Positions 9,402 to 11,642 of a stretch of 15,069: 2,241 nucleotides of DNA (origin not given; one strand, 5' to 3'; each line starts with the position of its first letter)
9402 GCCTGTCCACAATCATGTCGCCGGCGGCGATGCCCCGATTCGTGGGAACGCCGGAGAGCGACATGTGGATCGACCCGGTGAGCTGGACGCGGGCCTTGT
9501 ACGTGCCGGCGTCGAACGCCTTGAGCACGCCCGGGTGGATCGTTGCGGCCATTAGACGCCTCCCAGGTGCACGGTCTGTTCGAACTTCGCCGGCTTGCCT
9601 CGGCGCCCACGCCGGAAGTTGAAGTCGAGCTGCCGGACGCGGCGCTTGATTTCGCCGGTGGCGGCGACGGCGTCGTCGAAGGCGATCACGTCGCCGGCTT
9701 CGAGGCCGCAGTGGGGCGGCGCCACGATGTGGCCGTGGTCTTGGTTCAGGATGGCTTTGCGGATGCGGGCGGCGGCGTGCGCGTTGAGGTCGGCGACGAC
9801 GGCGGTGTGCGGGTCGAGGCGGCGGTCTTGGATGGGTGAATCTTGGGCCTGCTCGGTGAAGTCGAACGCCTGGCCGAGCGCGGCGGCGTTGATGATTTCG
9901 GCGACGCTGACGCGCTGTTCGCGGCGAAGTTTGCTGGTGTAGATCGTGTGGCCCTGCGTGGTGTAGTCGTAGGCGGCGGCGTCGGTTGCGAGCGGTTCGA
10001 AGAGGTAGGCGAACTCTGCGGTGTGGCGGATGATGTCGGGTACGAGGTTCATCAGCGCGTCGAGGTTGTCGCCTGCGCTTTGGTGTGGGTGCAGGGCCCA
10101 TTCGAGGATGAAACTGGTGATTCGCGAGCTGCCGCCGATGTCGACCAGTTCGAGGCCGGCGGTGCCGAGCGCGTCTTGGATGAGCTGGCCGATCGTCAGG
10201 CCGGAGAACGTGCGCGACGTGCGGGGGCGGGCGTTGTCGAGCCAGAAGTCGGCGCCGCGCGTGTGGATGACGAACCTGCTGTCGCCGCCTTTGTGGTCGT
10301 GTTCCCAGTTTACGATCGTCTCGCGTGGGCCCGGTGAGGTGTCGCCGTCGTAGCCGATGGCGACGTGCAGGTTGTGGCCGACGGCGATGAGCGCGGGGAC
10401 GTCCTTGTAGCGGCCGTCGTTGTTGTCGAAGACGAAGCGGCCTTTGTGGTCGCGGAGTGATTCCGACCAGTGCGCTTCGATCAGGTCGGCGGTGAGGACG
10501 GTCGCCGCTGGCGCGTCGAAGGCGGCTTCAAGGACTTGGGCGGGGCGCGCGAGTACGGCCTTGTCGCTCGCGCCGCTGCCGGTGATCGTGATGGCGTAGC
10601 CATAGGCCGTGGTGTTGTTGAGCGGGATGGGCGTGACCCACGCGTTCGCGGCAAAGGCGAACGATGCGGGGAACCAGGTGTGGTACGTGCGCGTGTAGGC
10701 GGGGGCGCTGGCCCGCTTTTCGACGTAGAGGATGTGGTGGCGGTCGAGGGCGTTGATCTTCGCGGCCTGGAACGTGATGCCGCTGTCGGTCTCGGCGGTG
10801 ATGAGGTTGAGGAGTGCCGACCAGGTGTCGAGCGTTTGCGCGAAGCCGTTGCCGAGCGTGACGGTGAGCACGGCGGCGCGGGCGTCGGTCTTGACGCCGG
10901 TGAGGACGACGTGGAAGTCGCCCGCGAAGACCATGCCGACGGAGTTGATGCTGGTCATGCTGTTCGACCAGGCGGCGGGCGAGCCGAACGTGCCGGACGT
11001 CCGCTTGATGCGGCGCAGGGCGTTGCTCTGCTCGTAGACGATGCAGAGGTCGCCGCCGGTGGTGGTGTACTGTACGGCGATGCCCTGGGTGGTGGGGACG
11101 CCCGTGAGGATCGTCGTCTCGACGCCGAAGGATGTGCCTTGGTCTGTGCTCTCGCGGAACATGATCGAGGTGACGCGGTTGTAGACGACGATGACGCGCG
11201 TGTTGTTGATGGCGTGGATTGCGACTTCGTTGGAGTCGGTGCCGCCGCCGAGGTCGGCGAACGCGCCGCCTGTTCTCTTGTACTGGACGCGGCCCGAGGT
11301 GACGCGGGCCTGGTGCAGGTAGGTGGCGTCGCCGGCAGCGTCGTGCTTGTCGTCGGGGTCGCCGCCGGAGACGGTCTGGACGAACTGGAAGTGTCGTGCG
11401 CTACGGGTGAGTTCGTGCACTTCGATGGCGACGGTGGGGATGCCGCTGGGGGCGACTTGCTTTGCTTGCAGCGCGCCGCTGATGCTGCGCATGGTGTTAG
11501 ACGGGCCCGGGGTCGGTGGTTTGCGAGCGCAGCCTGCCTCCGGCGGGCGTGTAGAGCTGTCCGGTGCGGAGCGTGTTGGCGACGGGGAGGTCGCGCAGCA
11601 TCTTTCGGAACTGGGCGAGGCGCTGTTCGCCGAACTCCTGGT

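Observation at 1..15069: Self-closing 14,942-bp unit: a complete miniature temperate tailed-phage-like genome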

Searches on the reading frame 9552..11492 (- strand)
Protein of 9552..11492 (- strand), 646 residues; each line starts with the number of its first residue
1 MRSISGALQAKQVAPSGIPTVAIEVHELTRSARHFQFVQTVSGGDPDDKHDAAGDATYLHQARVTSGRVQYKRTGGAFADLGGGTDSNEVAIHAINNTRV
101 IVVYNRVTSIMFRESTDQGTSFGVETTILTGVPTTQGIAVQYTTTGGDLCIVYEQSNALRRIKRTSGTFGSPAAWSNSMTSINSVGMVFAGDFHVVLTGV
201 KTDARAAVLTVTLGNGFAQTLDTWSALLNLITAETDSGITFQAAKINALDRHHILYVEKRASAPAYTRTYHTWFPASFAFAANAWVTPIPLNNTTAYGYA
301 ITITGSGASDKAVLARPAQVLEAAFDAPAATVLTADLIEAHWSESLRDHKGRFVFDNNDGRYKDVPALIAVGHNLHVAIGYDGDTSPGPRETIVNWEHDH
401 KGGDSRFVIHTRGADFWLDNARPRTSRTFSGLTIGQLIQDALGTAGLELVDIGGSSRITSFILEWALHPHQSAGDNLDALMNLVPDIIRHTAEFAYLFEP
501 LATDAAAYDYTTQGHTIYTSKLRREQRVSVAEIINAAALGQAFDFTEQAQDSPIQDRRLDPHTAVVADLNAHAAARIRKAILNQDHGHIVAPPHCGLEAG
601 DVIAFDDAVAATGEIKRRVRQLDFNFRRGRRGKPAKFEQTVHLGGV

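Call 9: search_protein_families(library=pfam, max_evalue=0.01, proteins=[window:9552-11492:-])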
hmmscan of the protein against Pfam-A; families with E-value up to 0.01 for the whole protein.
window:9552-11492:- (646 aa): 0 families

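Call 11: search_protein_families(library=phrogs, max_evalue=0.01, proteins=[window:9552-11492:-])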
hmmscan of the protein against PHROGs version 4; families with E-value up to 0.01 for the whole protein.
window:9552-11492:- (646 aa): 0 families

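Call 25: search_solved_structures(query=window:9552-11492:-, max_evalue=1)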
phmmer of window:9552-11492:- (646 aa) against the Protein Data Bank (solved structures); distinct sequences matched with E-value up to 1: 1.
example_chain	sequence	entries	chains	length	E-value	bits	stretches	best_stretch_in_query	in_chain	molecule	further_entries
7w8f_A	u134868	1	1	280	0.26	13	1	451-566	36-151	Putative periplasm binding protein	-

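Call 28: find_homologous_proteins(query=window:9552-11492:-, max_evalue=0.001)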
Query window:9552-11492:- (646 aa): 20 proteins with E <= 0.001 among 8000 candidates.
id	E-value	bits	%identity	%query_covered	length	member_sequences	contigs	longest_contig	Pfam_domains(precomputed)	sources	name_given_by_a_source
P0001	0.0e+0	1456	100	100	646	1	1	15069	-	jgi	jgi:hypothetical protein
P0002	0.0e+0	1242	86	100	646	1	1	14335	-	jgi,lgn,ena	-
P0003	7.0e-159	548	44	100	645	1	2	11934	-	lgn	-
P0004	2.0e-156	540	44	100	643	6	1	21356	-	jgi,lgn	jgi:hypothetical protein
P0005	3.1e-153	530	44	100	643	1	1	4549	-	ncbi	-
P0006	1.3e-152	528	44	100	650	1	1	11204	-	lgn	-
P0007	4.1e-151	523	43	100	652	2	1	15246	-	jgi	-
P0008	6.3e-147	509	42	100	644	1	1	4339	-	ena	-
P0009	1.5e-145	504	43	100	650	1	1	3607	-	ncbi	-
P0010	2.3e-141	491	40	100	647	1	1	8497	-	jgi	jgi:hypothetical protein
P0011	5.7e-140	486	41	100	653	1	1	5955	-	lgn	-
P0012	5.4e-132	460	39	100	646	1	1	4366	-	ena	-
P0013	6.7e-119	416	37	100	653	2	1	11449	-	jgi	-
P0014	2.2e-92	329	41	67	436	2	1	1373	-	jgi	jgi:hypothetical protein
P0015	1.5e-88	316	34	100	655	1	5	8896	-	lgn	-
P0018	3.0e-62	229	28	100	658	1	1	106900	-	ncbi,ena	-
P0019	4.4e-40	156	34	57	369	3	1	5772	-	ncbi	ncbi:MAG: hypothetical protein WBD55_02210, partial [Dehalococcoidia bacterium]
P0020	1.0e-36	145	27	100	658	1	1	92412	-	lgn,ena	-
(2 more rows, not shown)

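Call 29: find_encoding_contigs(protein=P0018, flank=10000, max_places=3)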
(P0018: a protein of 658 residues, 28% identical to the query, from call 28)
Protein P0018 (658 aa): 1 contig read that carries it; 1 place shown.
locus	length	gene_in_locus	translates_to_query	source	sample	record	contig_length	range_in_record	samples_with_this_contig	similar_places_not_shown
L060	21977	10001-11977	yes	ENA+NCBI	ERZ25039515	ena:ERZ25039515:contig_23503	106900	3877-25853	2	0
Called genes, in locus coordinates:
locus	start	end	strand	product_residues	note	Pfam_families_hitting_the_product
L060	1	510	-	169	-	PF03551:PadR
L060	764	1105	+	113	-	PF11969:DcpS_C, PF01230:HIT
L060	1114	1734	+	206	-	PF01966:HD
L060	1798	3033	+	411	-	PF13191:AAA_16 (weak)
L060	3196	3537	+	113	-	-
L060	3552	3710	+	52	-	-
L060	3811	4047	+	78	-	-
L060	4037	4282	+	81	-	-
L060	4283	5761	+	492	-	-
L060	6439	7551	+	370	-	PF05133:SPP1_portal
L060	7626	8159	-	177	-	-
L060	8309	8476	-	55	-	-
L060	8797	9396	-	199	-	PF20903:SPL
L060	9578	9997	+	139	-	-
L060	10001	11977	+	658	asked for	-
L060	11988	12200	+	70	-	-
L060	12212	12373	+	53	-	-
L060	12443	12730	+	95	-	-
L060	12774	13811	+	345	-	PF05496:RuvB_N, PF01078:Mg_chelatase (faint), PF00004:AAA, PF07728:AAA_5, PF17864:AAA_lid_4, PF05491:WHD_RuvB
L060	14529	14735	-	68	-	-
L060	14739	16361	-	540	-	PF00664:ABC_membrane, PF00005:ABC_tran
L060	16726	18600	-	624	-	PF00664:ABC_membrane, PF00005:ABC_tran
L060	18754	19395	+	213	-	PF00583:Acetyltransf_1, PF13508:Acetyltransf_7, PF13673:Acetyltransf_10, PF08445:FR47 (weak)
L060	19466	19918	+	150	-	PF09424:YqeY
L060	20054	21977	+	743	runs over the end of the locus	PF07697:7TMR-HDED, PF07698:7TM-7TMR_HD, PF01966:HD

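Call 30: find_encoding_contigs(protein=P0020, flank=10000, max_places=3)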
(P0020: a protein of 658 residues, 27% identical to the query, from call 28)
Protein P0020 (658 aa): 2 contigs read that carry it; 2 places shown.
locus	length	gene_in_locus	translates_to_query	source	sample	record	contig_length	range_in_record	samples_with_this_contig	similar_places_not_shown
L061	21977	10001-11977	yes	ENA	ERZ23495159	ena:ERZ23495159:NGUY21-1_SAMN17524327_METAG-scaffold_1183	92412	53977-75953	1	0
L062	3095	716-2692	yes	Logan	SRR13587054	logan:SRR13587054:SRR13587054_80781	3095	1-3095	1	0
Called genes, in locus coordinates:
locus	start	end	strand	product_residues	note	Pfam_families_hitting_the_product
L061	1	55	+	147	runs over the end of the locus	-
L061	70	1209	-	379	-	PF01266:DAO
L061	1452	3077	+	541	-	PF00528:BPD_transp_1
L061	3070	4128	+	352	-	PF00005:ABC_tran, PF13304:AAA_21 (weak), PF08402:TOBE_2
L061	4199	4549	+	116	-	PF02617:ClpS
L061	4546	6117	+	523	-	PF00501:AMP-binding, PF13193:AMP-binding_C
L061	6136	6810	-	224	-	PF00583:Acetyltransf_1, PF08445:FR47 (faint), PF13508:Acetyltransf_7, PF13523:Acetyltransf_8 (faint), PF13673:Acetyltransf_10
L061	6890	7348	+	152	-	-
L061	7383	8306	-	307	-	PF13370:Fer4_13, PF14597:Lactamase_B_5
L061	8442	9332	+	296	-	PF05065:Phage_capsid, PF20911:GP7 (weak), PF17236:SU10_MCP (weak)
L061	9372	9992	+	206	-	PF24175:SU10_adaptor (weak)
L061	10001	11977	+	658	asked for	-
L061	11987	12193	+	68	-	-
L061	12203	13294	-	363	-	PF05496:RuvB_N, PF00004:AAA, PF07728:AAA_5 (weak), PF17864:AAA_lid_4, PF05491:WHD_RuvB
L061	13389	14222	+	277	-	PF10778:DehI (weak)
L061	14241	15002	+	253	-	PF00454:PI3_PI4_kinase (weak)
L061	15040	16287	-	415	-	PF00109:ketoacyl-synt, PF00108:Thiolase_N (weak), PF02801:Ketoacyl-synt_C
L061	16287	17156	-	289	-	PF03096:Ndr (faint), PF12146:Hydrolase_4, PF00561:Abhydrolase_1, PF12697:Abhydrolase_6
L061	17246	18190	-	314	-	PF02012:BNR (faint), PF15902:Sortilin-Vps10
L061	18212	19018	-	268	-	PF02146:SIR2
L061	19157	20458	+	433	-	PF11376:DUF3179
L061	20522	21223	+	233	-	PF00578:AhpC-TSA, PF08534:Redoxin, PF00085:Thioredoxin (weak), PF13098:Thioredoxin_2, PF13905:Thioredoxin_8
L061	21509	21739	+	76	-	-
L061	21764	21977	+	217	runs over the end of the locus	-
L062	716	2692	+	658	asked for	-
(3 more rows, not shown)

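Call 31: find_encoding_contigs(protein=P0004, flank=10000, max_places=3)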
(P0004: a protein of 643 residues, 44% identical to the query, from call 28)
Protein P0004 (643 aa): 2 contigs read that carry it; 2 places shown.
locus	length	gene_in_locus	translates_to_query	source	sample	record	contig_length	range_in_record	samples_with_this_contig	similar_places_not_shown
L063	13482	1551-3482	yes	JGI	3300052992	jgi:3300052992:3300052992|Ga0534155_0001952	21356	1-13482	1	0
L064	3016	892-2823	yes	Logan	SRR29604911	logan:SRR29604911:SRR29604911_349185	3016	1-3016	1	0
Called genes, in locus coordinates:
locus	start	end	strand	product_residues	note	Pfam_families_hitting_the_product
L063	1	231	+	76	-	?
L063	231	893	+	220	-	PF24517:CBM96 (weak), PF06848:Disaggr_repeat (weak)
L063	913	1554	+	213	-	-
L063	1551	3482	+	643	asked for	-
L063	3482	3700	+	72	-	-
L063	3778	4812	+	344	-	PF05496:RuvB_N, PF01078:Mg_chelatase (faint), PF00004:AAA, PF07728:AAA_5, PF17864:AAA_lid_4, PF05491:WHD_RuvB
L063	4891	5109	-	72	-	PF02599:CsrA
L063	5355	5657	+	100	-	PF01978:TrmB (weak)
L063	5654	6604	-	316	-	PF00962:A_deaminase, PF19326:AMP_deaminase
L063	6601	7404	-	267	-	PF20434:BD-FAE, PF07859:Abhydrolase_3, PF00326:Peptidase_S9, PF01738:DLH, PF02129:Peptidase_S15 (faint), PF12146:Hydrolase_4 (faint), PF02230:Abhydrolase_2 (faint)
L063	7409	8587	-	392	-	PF02771:Acyl-CoA_dh_N, PF02770:Acyl-CoA_dh_M, PF00441:Acyl-CoA_dh_1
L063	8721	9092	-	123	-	-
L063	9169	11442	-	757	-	PF00884:Sulfatase, PF16347:SGSH_C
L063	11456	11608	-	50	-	-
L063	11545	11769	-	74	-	PF01541:GIY-YIG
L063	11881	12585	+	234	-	PF00753:Lactamase_B, PF23023:Anti-Pycsar_Apyc1 (faint), PF19583:ODP (faint)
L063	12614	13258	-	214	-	-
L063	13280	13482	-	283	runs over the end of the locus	PF14378:PAP2_3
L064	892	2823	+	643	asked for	-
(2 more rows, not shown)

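Call 33: list_cluster_members(proteins=[P0018, P0019, P0005, P0009, P0020, L060:12774-13811:+, L063:3778-4812:+, L061:12203-13294:-])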
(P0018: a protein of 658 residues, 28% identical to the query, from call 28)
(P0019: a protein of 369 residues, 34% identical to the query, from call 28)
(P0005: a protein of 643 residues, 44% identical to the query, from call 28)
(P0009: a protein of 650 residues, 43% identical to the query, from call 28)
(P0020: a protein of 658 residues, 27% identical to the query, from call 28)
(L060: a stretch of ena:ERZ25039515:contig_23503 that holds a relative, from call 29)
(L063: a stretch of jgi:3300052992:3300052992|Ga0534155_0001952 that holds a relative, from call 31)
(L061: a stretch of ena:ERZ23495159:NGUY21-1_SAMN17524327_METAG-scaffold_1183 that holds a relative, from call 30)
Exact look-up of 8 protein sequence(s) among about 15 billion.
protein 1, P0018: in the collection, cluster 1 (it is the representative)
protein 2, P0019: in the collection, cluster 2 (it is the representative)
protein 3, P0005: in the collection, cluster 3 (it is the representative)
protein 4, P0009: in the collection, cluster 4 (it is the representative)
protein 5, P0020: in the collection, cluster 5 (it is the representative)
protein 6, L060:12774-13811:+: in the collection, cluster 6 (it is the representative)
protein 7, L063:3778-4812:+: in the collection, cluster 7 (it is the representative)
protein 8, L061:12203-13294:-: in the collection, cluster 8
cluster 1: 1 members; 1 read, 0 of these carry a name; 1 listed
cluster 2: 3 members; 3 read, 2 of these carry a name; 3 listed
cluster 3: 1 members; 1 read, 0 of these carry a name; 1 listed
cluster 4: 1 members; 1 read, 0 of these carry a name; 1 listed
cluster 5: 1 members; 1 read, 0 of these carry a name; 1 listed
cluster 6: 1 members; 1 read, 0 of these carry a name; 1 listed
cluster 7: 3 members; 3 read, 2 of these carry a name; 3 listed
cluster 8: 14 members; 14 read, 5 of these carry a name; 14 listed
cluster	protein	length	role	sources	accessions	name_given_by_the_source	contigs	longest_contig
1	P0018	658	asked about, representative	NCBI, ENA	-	-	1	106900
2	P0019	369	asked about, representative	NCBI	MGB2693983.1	MAG: hypothetical protein WBD55_02210, partial [Dehalococcoidia bacterium]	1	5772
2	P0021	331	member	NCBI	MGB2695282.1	MAG: hypothetical protein WBD55_08870, partial [Dehalococcoidia bacterium]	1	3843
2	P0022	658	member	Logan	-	-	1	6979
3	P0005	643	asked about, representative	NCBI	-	-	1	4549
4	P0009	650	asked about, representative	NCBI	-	-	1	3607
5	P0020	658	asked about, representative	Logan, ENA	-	-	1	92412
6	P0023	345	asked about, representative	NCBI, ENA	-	-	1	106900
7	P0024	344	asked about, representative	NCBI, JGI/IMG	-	Holliday junction DNA helicase RuvB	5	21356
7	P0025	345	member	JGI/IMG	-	Holliday junction DNA helicase RuvB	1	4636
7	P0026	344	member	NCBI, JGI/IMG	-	-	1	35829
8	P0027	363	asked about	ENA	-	-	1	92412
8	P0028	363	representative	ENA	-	-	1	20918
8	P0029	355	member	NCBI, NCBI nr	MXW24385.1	MAG: Holliday junction branch migration DNA helicase RuvB [Chloroflexi bacterium] | Holliday junction branch migration DNA helicase RuvB [Chloroflexota bacterium]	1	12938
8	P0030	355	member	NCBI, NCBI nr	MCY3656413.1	MAG: Holliday junction branch migration DNA helicase RuvB [Chloroflexi bacterium] | Holliday junction branch migration DNA helicase RuvB [Chloroflexota bacterium]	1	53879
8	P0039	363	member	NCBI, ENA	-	-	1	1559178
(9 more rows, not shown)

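Call 34: find_encoding_contigs(protein=P0039, flank=10000, max_places=3)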
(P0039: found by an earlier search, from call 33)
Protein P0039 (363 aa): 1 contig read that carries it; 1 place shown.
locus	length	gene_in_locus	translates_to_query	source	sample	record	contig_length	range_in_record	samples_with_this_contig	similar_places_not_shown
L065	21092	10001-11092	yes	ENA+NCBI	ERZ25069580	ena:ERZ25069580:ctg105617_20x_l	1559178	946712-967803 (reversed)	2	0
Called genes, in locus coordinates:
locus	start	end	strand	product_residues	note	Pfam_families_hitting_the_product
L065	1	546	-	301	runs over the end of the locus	PF00892:EamA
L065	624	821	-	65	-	-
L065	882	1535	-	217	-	-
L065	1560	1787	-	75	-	-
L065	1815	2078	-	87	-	-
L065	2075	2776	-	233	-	PF00578:AhpC-TSA, PF08534:Redoxin, PF00085:Thioredoxin (weak), PF13098:Thioredoxin_2, PF13905:Thioredoxin_8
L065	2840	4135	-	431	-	PF11376:DUF3179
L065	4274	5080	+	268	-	PF02146:SIR2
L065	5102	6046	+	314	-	PF15902:Sortilin-Vps10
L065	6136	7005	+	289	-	PF12146:Hydrolase_4, PF00561:Abhydrolase_1, PF12697:Abhydrolase_6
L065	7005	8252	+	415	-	PF00109:ketoacyl-synt, PF00108:Thiolase_N (weak), PF02801:Ketoacyl-synt_C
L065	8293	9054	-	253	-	-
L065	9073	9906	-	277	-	PF10778:DehI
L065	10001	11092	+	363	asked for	PF05496:RuvB_N, PF00004:AAA, PF07728:AAA_5 (weak), PF17864:AAA_lid_4, PF05491:WHD_RuvB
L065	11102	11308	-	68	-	-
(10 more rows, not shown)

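Call 44: predict_structure(alignment_id=A1)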
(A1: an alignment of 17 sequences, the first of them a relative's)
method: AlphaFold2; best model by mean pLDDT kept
length: 646 residues; sequences in the alignment: 17
mean_pLDDT: 85.8   pTM: 0.78
mean pLDDT of the five models: 85.8, 84.5, 84.0, 83.8, 82.1
residues with pLDDT >= 90: 242; 70-90: 364; 50-70: 40; < 50: 0
segments of 3 or more residues with pLDDT < 50: none
pLDDT, mean of each block of 10 residues (from residue 1): 71 79 87 83 87 94 93 91 85 92 93 93 92 89 89 93 91 88 93 92 89 88 85 81 90 89 86 63 63 83 89 93 86 92 88 93 83 85 83 90 89 88 77 87 82 88 84 90 89 85 80 67 85 87 85 82 79 88 90 86 77 82 90 83 91
secondary structure, 60 per line:
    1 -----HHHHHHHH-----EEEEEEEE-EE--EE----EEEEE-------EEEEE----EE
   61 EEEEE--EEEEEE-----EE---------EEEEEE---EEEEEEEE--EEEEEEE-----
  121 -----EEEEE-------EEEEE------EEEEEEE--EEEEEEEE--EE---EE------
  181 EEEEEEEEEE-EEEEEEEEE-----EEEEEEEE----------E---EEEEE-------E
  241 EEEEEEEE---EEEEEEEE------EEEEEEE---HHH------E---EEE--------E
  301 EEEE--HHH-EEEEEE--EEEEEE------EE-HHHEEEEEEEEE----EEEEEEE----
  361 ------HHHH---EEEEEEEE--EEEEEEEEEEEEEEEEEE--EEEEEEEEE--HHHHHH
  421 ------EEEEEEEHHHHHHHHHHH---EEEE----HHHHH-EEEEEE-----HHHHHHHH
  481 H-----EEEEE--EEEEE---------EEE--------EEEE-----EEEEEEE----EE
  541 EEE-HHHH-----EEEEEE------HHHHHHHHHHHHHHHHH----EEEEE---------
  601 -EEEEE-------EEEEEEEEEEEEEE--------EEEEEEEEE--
elements in order: H6-13 E19-26 E38-42 E50-54 E59-65 E68-73 E90-95 E99-106 E109-115 E126-130 E138-142 E149-155 E158-165 E181-190 E192-200 E206-213 E228-232 E240-248 E252-259 E266-272 E289-291 E300-304 E311-316 E319-324 E337-345 E350-356 H367-370 E374-381 E384-401 E404-412 H415-420 E427-433 H434-444 E448-451 H456-460 E462-467 H473-481 E487-491 E494-498 E508-510 E519-522 E528-534 E539-543 H545-548 E554-559 H566-582 E587-591 E602-606 E614-627 E636-644
